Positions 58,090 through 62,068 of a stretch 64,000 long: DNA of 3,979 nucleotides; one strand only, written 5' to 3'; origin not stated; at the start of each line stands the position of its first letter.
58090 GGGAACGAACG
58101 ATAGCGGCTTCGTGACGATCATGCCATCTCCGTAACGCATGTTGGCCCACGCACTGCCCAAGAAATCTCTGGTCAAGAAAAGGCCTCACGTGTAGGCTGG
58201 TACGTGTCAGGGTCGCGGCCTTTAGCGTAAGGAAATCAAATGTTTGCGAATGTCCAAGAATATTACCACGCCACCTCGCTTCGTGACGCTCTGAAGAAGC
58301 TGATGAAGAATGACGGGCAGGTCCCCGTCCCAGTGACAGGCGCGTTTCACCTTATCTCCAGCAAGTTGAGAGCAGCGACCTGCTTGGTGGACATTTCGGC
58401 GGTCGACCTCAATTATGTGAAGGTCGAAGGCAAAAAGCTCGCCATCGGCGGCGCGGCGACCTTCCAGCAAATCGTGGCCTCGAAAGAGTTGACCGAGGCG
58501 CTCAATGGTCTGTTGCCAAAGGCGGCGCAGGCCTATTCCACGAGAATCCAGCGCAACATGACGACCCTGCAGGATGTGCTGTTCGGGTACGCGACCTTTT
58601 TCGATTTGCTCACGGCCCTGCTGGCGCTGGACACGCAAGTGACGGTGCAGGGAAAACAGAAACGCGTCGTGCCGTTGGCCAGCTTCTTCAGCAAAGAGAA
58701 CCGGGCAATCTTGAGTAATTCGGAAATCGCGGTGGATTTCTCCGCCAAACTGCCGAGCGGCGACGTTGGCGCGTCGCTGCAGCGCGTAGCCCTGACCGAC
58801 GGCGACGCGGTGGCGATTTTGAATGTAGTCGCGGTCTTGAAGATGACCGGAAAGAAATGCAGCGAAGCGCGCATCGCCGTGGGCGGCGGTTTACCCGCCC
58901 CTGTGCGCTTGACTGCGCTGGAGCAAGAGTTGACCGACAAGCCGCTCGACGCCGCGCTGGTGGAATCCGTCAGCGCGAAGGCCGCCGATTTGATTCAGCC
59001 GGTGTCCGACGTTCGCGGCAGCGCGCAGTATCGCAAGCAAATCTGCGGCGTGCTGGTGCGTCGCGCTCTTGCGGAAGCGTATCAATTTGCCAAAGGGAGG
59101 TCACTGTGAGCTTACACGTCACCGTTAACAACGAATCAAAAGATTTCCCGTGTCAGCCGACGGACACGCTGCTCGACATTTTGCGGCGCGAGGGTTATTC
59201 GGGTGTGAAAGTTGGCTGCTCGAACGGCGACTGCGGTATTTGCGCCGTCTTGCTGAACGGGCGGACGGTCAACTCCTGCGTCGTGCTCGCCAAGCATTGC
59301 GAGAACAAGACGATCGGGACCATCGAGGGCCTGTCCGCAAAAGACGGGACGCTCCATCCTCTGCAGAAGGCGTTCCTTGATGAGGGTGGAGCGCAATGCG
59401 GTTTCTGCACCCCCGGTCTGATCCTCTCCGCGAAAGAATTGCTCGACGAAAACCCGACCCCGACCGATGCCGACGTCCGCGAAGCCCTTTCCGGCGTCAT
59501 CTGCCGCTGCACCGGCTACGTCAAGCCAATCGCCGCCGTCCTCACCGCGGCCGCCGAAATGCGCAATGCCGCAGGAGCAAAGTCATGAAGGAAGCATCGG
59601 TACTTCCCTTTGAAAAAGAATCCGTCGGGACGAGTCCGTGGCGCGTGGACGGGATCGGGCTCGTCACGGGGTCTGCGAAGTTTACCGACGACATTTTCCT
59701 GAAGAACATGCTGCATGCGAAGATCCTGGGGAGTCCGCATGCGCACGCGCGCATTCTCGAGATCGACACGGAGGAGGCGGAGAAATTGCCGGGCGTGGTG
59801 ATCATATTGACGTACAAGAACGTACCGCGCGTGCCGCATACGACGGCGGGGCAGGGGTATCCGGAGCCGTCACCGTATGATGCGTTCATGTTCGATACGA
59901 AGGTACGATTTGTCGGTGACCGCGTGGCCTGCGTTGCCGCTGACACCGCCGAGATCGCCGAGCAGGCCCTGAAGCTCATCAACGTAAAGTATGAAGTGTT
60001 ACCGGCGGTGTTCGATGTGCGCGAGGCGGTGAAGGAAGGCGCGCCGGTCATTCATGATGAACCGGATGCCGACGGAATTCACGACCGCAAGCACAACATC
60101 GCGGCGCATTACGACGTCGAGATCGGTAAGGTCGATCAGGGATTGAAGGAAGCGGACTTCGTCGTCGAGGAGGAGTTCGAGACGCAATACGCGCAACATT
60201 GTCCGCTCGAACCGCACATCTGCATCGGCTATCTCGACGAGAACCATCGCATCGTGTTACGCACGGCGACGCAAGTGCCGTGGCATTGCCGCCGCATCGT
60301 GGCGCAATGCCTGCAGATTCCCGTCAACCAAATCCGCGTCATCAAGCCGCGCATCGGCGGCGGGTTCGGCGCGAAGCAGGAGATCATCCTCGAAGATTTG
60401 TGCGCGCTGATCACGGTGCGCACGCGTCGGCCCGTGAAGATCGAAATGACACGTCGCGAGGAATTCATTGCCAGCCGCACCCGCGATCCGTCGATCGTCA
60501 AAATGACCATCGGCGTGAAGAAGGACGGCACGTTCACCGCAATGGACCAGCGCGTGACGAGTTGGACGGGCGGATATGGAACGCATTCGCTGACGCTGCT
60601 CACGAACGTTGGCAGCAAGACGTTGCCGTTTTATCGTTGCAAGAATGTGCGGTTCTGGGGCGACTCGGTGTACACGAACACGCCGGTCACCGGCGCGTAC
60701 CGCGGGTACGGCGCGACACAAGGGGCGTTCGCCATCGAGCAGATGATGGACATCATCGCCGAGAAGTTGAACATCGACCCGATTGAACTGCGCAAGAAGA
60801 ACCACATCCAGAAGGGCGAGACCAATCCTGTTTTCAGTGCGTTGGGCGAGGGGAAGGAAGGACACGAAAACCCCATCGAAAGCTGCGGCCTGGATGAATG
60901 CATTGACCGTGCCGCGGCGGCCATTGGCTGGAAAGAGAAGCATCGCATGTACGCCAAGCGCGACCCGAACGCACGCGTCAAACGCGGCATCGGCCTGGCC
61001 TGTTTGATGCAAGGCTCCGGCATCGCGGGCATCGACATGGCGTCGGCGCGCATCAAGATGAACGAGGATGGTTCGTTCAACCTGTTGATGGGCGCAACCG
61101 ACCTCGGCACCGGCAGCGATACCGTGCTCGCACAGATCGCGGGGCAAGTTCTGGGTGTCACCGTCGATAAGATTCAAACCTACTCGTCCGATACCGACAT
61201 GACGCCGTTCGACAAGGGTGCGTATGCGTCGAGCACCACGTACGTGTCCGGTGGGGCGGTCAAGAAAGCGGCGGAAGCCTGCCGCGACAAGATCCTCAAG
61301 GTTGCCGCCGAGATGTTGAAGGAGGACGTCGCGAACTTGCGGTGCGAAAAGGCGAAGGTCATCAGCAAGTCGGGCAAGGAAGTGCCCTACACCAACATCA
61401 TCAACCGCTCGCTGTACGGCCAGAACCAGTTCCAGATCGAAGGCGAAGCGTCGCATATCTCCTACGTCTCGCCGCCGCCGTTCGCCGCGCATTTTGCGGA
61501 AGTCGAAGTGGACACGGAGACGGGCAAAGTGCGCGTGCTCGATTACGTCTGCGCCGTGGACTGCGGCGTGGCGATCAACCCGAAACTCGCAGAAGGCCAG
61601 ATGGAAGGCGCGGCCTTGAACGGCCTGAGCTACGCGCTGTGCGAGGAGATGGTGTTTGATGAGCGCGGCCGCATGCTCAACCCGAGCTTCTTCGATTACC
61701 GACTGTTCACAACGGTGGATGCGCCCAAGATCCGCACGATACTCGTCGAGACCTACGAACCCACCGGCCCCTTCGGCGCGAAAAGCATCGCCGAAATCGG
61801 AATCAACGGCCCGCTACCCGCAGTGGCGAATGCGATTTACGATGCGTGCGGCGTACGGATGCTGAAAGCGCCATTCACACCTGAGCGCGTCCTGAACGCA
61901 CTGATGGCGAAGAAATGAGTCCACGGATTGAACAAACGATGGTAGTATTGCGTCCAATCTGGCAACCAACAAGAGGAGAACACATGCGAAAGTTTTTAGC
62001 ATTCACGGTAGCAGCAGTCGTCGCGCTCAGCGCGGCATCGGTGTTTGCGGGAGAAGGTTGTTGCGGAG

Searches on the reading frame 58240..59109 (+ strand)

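Call 21: search_protein_families(library=pfam, proteins=[window:58240-59109:+], max_evalue=0.001)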
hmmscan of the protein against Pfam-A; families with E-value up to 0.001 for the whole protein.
window:58240-59109:+ (289 aa): 2 families
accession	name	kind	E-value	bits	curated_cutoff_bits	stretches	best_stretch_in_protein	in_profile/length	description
PF03450.22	CO_deh_flav_C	-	9.9e-22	77.4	25.5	1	187-280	9-102/102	CO dehydrogenase flavoprotein C-terminal domain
PF00941.27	FAD_binding_5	-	6.4e-17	62.3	27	1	7-165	4-163/170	FAD binding domain in molybdopterin dehydrogenase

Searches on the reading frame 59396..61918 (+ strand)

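Call 21: search_protein_families(library=pfam, proteins=[window:59396-61918:+], max_evalue=0.001)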
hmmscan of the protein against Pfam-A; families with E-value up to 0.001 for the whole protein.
window:59396-61918:+ (840 aa): 3 families
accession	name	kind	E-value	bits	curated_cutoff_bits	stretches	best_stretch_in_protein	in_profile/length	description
PF02738.23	MoCoBD_1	-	2.6e-81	272.8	27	1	228-469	1-243/244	Molybdopterin cofactor-binding domain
PF20256.3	MoCoBD_2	-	3.6e-80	269.9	27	1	506-777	2-283/283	Molybdopterin cofactor-binding domain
PF01315.27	Ald_Xan_dh_C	-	8.2e-31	107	31.3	1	91-203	1-110/110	Aldehyde oxidase and xanthine dehydrogenase, a/b hammerhead domain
